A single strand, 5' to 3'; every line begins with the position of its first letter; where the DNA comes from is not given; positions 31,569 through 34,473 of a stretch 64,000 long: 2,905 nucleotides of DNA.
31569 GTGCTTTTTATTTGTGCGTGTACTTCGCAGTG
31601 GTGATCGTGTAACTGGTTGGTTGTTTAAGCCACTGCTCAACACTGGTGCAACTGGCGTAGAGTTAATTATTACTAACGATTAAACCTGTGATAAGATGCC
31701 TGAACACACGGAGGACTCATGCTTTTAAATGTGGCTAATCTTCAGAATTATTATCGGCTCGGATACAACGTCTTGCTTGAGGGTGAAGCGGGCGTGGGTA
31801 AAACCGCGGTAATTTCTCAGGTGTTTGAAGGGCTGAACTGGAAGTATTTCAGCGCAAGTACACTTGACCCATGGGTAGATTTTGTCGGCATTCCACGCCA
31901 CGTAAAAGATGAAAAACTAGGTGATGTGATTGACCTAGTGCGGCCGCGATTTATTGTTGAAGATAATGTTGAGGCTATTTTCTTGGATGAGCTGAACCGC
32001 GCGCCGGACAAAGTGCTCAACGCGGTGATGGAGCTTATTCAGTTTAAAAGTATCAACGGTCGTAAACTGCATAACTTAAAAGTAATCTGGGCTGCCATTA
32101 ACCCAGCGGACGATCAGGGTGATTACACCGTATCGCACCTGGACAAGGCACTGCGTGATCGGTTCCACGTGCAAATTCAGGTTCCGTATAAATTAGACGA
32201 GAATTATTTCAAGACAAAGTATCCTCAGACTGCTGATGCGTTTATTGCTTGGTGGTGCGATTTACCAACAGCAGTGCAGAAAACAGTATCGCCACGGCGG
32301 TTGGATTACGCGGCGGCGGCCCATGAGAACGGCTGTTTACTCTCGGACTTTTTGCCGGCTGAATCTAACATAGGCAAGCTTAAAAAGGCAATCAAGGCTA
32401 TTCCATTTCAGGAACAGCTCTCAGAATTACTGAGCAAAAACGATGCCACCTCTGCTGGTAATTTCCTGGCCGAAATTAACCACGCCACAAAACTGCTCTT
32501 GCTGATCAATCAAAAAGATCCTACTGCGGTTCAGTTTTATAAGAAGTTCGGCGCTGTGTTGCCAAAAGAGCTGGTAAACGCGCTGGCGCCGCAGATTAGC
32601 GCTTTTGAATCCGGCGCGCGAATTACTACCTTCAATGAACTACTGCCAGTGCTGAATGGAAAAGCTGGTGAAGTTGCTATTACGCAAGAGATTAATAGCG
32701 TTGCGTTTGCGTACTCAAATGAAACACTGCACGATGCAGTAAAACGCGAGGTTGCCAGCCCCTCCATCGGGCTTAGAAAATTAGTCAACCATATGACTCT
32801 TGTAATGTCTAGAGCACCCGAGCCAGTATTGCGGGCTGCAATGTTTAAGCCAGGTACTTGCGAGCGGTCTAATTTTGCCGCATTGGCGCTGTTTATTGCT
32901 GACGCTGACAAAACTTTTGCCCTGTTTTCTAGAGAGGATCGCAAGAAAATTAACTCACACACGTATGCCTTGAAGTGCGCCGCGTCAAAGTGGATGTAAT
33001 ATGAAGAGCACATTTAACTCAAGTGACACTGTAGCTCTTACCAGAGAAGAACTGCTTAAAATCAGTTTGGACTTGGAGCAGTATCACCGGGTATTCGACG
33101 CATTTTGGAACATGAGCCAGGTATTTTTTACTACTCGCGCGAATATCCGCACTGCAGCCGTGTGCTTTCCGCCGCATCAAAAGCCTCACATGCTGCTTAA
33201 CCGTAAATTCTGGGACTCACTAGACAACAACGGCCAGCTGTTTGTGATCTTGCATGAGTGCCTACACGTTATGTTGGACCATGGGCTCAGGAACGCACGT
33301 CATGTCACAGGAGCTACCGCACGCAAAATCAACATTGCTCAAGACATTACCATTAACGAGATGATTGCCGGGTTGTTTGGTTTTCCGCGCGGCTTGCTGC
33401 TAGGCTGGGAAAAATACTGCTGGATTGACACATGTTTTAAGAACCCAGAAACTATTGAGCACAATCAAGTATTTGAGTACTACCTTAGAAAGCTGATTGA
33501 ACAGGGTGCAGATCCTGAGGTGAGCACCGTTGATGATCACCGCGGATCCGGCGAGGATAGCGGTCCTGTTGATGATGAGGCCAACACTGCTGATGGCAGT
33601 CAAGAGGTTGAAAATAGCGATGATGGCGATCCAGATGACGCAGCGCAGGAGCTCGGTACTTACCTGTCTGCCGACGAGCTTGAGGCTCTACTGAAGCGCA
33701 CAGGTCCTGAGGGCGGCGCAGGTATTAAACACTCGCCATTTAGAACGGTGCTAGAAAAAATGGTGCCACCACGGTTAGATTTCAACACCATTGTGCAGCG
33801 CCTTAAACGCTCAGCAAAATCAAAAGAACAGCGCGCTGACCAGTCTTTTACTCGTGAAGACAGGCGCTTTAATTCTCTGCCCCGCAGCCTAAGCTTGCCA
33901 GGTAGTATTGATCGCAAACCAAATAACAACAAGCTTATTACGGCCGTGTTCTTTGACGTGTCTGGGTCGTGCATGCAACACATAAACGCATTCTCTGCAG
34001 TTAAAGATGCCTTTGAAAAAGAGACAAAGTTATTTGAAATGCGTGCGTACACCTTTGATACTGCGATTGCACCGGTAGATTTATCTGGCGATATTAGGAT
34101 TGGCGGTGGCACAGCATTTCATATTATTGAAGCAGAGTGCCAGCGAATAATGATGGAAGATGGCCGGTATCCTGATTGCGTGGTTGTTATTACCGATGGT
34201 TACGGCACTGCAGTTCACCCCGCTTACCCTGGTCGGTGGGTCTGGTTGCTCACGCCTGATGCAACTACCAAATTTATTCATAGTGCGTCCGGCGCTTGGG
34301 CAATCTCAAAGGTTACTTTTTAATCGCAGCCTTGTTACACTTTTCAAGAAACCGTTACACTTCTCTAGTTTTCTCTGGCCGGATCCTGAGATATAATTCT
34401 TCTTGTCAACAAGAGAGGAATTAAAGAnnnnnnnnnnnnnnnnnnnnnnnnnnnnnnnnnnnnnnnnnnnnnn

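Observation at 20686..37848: Five promoters share an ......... box fixed 39-41 bp upstream of the -10: candidate phage activator regulon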

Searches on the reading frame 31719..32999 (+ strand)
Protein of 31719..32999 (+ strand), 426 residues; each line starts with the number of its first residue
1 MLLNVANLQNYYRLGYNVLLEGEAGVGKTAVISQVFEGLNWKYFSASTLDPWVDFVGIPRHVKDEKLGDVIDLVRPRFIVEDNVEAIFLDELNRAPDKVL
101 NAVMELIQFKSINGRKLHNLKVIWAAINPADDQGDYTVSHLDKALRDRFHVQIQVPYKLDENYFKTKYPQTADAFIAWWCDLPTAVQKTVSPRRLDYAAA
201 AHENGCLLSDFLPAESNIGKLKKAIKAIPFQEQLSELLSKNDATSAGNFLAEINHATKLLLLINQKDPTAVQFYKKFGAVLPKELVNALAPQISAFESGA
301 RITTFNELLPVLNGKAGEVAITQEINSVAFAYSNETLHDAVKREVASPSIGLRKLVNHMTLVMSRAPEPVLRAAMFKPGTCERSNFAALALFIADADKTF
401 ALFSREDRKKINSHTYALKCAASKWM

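Call 13: search_protein_families(library=phrogs, proteins=[window:31719-32999:+])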
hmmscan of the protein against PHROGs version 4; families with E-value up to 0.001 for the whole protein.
window:31719-32999:+ (426 aa): 5 families
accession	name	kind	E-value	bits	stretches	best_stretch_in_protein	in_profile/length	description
phrog_1297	-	other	3.4e-21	76.6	1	8-161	18-174/356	ATPase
phrog_249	-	moron, auxiliary metabolic gene and host takeover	1.4e-09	38.8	1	87-166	197-286/380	porphyrin biosynthesis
phrog_16448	-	other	4.8e-05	22.8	1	7-162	441-598/680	ATPase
phrog_168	-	DNA, RNA and nucleotide metabolism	5.1e-05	24.1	1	15-156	42-157/314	clamp loader of DNA polymerase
phrog_16335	-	other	0.0004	20.6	0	86-149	101-162/267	ATPase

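Call 14: search_protein_families(library=pfam, proteins=[window:31719-32999:+])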
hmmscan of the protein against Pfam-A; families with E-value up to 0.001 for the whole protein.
window:31719-32999:+ (426 aa): 4 families
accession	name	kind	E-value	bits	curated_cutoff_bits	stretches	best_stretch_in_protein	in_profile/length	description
PF07728.20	AAA_5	-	1.4e-07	32.1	22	1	17-149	1-139/139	AAA domain (dynein-related subfamily)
PF00004.35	AAA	-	1.9e-06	28.8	21.2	1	18-157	1-131/131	ATPase family associated with various cellular activities (AAA)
PF07726.17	AAA_3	-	2.7e-06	27.7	27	1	18-150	2-130/131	ATPase family associated with various cellular activities (AAA)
PF13191.12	AAA_16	-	0.00043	21.3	32.6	0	17-46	26-57/167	AAA ATPase domain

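Call 91: find_related_loci(query=window:31719-32999:+, collection=viral_contigs, flank=3000)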
Query window:31719-32999:+ (426 aa) in viral_contigs; peptide patterns used: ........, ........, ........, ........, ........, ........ (x = any residue, [..] = any of these).
66 stretches matched a pattern; 63 encode a relative of the query (tblastn E <= 1e-3); 63 distinct loci.
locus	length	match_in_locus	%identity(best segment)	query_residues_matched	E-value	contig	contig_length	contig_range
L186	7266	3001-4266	46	2-419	1e-112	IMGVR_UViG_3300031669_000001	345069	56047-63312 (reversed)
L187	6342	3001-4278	43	2-424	3e-107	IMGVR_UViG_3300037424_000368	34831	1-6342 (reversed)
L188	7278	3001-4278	43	2-424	3e-107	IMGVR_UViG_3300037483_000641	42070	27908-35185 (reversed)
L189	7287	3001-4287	44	2-425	2e-106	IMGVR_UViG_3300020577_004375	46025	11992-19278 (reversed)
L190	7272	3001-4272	59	2-426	3e-168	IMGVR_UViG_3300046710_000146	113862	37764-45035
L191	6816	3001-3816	47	1-267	2e-75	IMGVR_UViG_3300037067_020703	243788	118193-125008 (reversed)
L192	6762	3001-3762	51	17-264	1e-74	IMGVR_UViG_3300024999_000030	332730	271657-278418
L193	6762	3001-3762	51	15-260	2e-74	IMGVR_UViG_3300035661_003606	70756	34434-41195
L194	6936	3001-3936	43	1-324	9e-72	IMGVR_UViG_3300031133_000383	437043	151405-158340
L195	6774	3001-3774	47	15-267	1e-70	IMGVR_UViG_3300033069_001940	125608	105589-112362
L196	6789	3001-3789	47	17-274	4e-70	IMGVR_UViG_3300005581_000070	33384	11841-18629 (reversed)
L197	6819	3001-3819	45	1-273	1e-69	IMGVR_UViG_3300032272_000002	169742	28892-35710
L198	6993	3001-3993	39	5-289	1e-67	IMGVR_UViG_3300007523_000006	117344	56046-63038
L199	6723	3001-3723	49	17-252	4e-67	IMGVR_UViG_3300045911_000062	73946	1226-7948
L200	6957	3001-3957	40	17-289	9e-67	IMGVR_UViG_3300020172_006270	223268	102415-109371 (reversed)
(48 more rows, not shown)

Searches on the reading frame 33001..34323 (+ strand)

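Call 13: search_protein_families(library=phrogs, proteins=[window:33001-34323:+])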
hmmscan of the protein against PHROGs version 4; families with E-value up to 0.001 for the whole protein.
window:33001-34323:+ (440 aa): 1 family
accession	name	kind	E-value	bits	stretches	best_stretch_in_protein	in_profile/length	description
phrog_1314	-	DNA, RNA and nucleotide metabolism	5.2e-32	112.4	1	60-419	52-378/394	HNH endonuclease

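Call 14: search_protein_families(library=pfam, proteins=[window:33001-34323:+])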
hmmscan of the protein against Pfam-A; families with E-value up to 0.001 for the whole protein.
window:33001-34323:+ (440 aa): 1 family
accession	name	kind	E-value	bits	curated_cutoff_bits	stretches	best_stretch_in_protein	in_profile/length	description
PF13203.12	DUF2201_N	-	6.1e-11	42.9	23.2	1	64-290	45-255/271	Putative metallopeptidase domain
